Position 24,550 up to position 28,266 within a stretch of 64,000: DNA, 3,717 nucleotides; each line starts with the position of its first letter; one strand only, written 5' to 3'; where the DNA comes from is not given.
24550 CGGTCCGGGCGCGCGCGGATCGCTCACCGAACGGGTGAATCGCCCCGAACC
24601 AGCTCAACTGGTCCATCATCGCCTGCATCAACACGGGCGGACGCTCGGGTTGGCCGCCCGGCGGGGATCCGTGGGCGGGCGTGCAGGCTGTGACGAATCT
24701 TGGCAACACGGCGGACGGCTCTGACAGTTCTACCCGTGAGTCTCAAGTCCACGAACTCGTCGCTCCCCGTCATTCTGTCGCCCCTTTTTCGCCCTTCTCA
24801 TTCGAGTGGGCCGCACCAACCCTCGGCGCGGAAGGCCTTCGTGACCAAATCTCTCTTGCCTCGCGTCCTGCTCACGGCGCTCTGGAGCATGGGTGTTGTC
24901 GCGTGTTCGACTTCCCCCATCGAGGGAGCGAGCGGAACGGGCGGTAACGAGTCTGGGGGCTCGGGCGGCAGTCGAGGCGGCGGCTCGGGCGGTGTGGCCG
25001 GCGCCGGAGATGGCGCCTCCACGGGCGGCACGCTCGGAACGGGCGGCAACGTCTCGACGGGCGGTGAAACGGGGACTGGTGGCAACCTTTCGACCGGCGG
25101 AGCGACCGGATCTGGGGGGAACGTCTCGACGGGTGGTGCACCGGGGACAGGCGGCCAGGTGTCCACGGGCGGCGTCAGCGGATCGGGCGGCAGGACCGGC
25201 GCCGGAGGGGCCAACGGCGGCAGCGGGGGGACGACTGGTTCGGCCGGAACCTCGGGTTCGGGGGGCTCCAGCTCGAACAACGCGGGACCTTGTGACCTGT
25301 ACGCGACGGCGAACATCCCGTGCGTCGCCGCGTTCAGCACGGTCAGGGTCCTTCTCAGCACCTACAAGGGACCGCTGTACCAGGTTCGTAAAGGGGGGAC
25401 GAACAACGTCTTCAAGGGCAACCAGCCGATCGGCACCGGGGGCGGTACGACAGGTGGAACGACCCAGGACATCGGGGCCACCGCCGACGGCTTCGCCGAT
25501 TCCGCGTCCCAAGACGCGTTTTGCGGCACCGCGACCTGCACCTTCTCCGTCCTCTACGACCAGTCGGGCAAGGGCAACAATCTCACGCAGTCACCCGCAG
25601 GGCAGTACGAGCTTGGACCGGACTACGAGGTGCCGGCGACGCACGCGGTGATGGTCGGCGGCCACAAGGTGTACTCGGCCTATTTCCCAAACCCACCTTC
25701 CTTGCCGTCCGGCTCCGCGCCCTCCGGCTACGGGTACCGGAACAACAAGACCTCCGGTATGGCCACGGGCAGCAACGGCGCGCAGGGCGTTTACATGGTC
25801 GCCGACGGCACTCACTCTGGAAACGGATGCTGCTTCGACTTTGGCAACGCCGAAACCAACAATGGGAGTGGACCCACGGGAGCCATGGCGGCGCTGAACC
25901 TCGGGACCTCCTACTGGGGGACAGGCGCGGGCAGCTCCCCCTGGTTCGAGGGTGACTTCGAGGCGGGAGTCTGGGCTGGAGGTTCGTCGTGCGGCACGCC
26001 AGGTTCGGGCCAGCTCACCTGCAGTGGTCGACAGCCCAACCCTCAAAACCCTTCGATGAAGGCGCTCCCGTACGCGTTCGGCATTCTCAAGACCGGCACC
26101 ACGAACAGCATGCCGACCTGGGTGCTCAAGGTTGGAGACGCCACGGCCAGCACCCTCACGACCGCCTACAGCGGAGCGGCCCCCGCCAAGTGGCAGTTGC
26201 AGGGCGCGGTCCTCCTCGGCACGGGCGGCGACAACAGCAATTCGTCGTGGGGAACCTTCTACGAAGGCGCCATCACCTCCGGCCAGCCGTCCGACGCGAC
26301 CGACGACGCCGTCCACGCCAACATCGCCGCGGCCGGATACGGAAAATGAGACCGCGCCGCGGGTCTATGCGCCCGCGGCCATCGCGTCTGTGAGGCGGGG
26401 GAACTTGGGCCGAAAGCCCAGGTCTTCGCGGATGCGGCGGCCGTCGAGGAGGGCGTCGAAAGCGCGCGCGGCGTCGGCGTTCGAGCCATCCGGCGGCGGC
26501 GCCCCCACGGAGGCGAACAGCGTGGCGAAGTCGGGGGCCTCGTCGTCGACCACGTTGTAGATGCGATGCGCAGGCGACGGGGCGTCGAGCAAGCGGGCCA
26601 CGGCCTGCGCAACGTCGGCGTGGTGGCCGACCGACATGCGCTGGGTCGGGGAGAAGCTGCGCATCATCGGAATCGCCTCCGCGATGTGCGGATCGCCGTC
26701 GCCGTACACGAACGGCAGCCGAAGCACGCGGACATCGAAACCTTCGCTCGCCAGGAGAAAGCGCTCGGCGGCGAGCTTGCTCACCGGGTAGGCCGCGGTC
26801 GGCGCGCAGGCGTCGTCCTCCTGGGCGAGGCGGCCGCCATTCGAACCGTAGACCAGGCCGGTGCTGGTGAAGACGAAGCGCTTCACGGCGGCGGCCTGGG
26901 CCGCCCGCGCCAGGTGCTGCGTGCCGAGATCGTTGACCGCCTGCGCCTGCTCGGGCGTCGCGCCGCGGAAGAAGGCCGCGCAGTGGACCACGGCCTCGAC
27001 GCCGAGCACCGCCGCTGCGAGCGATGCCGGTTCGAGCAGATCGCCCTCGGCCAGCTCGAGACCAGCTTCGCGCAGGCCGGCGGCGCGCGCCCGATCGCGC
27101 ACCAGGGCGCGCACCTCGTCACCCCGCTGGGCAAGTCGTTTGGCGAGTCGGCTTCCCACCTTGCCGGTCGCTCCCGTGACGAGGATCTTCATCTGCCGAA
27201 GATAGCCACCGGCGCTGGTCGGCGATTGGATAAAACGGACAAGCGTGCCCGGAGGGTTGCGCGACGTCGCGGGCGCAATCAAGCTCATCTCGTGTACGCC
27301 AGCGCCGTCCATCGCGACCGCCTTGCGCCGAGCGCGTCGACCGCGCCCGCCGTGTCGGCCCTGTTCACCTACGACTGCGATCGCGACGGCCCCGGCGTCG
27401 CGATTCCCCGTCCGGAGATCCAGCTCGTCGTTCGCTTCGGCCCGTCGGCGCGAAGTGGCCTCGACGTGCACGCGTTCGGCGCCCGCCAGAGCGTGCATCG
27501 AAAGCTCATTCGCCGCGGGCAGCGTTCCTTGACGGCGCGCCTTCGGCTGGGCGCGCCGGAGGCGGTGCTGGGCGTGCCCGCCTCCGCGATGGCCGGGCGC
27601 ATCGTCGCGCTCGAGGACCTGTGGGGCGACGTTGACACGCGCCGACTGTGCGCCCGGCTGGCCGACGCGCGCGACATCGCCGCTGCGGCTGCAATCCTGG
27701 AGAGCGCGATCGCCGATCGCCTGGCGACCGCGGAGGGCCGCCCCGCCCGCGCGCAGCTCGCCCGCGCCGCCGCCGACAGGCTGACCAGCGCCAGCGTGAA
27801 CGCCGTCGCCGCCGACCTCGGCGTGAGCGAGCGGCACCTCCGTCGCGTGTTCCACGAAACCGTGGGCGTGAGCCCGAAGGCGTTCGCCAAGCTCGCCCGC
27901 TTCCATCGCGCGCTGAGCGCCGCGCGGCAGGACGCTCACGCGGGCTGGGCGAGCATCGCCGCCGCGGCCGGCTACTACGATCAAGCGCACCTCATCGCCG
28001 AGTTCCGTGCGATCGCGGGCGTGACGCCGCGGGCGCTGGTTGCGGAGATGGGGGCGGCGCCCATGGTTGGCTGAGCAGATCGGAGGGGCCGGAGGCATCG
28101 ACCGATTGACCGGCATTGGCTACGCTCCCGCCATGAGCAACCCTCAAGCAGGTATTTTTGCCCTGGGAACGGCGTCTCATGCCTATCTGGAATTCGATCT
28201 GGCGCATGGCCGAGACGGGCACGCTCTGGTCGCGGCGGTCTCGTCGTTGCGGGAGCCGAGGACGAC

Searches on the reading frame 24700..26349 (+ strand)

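Call 65: search_protein_families(library=pfam, proteins=[window:24700-26349:+], max_evalue=0.0001)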
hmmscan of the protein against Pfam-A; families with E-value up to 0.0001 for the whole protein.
window:24700-26349:+ (549 aa): 1 family
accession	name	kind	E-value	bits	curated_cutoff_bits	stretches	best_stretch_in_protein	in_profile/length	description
PF09206.18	ArabFuran-catal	-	9.5e-87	291.5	25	1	197-547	1-314/315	Alpha-L-arabinofuranosidase B, catalytic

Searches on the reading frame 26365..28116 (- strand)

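Call 65: search_protein_families(library=pfam, proteins=[window:26365-28116:-], max_evalue=0.0001)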
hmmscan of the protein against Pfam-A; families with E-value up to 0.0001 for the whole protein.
window:26365-28116:- (583 aa): 8 families
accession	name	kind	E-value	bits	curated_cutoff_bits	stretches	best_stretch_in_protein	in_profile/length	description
PF01370.27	Epimerase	-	5.1e-32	111.6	20.9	1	311-522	1-239/240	NAD dependent epimerase/dehydratase family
PF13460.12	NAD_binding_10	-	4.6e-27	95.5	27.2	1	315-513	1-184/184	NAD(P)H-binding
PF04321.23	RmlD_sub_bind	-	7e-23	81.5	27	1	309-479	1-160/287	RmlD substrate binding domain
PF05368.20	NmrA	-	5.9e-18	65.9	27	1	309-421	3-109/298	NmrA-like family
PF16363.11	GDP_Man_Dehyd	-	6.4e-16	59.2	27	1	312-453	1-163/332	GDP-mannose 4,6 dehydratase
PF01073.25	3Beta_HSD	-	8e-16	58.3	22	1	312-482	1-193/280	3-beta hydroxysteroid dehydrogenase/isomerase family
PF07993.18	NAD_binding_4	-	1.1e-11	44.8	20.1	1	362-479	78-216/258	Male sterility protein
PF02719.21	Polysacc_synt_2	-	2.3e-07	30.7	20.2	1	311-456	1-151/293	Polysaccharide biosynthesis protein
